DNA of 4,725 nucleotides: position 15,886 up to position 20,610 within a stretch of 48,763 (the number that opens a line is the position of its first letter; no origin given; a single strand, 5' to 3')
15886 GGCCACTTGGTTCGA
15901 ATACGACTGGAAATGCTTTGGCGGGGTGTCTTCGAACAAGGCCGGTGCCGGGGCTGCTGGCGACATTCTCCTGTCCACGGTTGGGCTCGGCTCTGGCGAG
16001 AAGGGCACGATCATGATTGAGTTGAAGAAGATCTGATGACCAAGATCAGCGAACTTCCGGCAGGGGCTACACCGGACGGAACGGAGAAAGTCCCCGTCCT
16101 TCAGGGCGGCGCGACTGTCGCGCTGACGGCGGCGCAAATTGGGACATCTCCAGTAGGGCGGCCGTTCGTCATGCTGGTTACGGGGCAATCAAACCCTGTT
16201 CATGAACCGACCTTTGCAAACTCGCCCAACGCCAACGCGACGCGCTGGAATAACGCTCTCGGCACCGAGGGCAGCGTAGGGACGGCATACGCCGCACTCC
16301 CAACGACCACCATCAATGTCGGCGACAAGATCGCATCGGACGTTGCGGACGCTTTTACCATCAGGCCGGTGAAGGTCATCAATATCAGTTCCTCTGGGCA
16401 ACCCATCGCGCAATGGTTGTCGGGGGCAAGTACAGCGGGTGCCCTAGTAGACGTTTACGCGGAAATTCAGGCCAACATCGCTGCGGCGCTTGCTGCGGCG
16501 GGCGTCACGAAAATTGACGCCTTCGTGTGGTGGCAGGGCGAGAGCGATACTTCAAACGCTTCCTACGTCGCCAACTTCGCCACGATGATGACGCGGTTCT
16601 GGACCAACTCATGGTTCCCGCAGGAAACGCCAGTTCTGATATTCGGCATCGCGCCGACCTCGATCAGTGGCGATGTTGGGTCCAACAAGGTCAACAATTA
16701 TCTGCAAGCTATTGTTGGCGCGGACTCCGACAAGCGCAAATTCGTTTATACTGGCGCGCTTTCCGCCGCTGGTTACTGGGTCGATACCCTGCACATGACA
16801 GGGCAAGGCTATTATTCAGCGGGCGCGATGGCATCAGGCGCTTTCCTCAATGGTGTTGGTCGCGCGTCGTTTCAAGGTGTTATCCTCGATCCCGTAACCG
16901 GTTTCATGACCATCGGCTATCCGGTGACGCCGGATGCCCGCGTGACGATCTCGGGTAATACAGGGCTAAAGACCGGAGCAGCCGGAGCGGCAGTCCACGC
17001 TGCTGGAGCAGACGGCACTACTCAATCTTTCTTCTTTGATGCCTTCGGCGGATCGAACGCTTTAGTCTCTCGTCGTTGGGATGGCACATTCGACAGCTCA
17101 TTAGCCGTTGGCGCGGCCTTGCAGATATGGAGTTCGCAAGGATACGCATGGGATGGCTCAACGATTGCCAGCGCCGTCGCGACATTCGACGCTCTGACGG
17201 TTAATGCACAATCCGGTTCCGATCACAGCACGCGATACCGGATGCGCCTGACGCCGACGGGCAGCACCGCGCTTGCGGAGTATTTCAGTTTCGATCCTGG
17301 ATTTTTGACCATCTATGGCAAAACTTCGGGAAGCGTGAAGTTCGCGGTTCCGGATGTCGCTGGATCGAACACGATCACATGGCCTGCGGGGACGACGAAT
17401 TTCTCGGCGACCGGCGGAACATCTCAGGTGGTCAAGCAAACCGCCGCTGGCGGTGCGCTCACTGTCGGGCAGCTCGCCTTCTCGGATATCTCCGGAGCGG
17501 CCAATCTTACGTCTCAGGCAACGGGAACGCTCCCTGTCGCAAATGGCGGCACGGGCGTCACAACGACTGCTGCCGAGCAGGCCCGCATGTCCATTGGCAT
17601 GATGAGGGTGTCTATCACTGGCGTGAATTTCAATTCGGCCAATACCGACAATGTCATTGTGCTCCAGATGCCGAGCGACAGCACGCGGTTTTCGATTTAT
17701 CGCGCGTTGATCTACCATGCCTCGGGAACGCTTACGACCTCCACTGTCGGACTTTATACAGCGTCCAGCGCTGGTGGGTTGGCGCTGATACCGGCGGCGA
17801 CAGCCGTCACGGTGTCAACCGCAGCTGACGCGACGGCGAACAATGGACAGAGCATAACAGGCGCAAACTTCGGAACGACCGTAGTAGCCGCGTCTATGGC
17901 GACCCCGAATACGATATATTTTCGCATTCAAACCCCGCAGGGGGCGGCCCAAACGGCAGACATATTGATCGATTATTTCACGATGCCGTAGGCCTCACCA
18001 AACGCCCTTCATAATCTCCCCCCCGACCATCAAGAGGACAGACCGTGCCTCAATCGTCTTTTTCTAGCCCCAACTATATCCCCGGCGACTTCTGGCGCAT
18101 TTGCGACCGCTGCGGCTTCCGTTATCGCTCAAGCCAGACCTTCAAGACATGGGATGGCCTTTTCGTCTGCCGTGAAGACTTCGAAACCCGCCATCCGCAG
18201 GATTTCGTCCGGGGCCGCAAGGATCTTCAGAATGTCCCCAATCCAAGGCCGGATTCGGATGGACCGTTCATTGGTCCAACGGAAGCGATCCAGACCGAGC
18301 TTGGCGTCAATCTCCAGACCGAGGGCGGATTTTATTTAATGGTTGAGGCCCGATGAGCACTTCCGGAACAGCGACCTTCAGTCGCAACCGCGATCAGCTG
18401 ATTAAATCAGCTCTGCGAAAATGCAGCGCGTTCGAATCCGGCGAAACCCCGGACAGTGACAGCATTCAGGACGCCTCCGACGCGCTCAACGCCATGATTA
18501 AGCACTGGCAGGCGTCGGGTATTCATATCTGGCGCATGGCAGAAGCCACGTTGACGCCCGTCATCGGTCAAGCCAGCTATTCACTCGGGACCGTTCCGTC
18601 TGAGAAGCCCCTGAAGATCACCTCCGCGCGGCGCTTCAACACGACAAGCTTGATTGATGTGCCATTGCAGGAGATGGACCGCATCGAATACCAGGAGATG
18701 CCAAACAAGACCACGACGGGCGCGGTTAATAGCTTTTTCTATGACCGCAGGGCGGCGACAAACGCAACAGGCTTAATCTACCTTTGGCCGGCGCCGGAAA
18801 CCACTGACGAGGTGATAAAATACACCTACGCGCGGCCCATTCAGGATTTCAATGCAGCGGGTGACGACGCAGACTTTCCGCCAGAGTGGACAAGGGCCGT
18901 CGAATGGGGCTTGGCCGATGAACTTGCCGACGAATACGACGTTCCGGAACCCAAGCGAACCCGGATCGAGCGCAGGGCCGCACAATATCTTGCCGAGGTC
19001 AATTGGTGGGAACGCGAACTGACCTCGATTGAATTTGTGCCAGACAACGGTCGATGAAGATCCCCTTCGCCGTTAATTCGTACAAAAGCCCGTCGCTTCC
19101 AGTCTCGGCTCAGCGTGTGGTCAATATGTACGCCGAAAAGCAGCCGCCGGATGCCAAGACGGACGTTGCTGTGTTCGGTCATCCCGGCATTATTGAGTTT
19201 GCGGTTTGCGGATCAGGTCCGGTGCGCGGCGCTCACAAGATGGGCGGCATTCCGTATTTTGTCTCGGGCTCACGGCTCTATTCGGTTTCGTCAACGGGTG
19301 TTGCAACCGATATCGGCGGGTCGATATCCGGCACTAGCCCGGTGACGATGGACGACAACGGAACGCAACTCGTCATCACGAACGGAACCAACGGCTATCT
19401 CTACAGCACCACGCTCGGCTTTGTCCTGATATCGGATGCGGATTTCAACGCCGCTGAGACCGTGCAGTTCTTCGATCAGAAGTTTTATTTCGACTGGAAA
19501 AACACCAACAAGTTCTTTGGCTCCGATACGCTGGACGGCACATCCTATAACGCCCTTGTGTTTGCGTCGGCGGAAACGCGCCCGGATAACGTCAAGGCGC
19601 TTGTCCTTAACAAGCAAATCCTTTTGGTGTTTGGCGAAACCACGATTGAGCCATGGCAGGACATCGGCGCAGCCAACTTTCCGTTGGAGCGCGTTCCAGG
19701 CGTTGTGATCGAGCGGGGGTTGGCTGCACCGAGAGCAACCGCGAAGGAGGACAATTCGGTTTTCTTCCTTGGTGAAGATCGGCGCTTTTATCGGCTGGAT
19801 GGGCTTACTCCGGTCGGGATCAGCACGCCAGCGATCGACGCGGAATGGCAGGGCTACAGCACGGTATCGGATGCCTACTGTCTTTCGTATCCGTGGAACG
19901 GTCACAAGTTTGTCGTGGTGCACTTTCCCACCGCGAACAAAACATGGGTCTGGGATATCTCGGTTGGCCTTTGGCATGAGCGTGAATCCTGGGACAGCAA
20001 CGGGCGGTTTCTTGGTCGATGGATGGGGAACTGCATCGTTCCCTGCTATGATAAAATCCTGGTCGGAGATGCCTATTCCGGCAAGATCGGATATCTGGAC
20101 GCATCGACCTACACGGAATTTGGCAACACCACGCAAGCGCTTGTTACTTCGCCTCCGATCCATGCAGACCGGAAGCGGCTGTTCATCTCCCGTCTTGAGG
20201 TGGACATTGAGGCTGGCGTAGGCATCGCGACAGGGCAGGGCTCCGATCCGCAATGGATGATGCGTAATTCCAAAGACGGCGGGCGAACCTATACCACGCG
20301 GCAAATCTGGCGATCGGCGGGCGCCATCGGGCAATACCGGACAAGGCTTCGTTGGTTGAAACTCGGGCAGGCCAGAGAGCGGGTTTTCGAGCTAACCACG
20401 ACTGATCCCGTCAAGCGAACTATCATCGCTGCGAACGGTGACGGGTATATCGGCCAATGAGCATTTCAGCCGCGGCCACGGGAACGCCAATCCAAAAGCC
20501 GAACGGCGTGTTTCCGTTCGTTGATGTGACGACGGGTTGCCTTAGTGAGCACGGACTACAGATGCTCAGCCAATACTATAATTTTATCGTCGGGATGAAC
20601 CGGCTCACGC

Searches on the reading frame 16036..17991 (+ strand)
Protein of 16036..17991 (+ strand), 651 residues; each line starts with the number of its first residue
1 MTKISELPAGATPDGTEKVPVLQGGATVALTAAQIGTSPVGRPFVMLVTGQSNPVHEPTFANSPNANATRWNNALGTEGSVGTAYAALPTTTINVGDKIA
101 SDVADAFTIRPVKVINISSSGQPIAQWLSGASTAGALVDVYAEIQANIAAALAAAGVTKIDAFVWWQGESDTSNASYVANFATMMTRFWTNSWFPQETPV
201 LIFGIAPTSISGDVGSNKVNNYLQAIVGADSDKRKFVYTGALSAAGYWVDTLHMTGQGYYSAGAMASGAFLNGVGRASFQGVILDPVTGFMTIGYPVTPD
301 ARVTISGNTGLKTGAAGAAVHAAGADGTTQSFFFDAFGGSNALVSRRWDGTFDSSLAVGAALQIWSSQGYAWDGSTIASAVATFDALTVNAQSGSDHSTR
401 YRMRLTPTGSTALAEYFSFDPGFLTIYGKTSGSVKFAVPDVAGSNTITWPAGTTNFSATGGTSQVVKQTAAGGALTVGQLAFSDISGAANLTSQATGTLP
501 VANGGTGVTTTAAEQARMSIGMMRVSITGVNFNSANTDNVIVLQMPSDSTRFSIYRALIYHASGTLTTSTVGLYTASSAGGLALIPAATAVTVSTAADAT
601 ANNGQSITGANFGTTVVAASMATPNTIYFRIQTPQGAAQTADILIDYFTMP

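Call 79: search_protein_families(library=phrogs, max_evalue=0.001, proteins=[window:16036-17991:+])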
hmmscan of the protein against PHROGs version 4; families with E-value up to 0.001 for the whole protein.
window:16036-17991:+ (651 aa): 1 family
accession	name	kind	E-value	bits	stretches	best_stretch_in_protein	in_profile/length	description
phrog_38452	-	tail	1.7e-30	107.4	1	34-278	50-305/445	tail protein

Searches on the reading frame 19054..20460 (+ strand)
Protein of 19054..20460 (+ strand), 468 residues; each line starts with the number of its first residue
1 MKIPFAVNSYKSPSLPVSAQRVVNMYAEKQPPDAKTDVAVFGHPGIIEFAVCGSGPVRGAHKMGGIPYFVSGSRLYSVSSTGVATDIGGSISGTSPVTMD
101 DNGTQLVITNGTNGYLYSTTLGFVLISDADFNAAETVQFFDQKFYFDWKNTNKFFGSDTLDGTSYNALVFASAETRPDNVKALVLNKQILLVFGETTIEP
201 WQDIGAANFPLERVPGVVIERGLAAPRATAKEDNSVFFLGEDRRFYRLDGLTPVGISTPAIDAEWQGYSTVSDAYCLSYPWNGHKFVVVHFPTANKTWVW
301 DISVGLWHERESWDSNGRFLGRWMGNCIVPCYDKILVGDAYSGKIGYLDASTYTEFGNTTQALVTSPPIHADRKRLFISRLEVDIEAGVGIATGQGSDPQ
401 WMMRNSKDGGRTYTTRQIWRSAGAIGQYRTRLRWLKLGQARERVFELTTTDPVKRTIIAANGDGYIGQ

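Call 79: search_protein_families(library=phrogs, max_evalue=0.001, proteins=[window:19054-20460:+])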
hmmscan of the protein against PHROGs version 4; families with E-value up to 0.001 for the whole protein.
window:19054-20460:+ (468 aa): 2 families
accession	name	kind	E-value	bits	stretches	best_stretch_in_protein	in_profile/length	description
phrog_578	-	connector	2.8e-113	380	1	2-460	5-465/486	head closure Hc3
phrog_19101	-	unknown function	1.1e-08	34.9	1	400-460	527-586/595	-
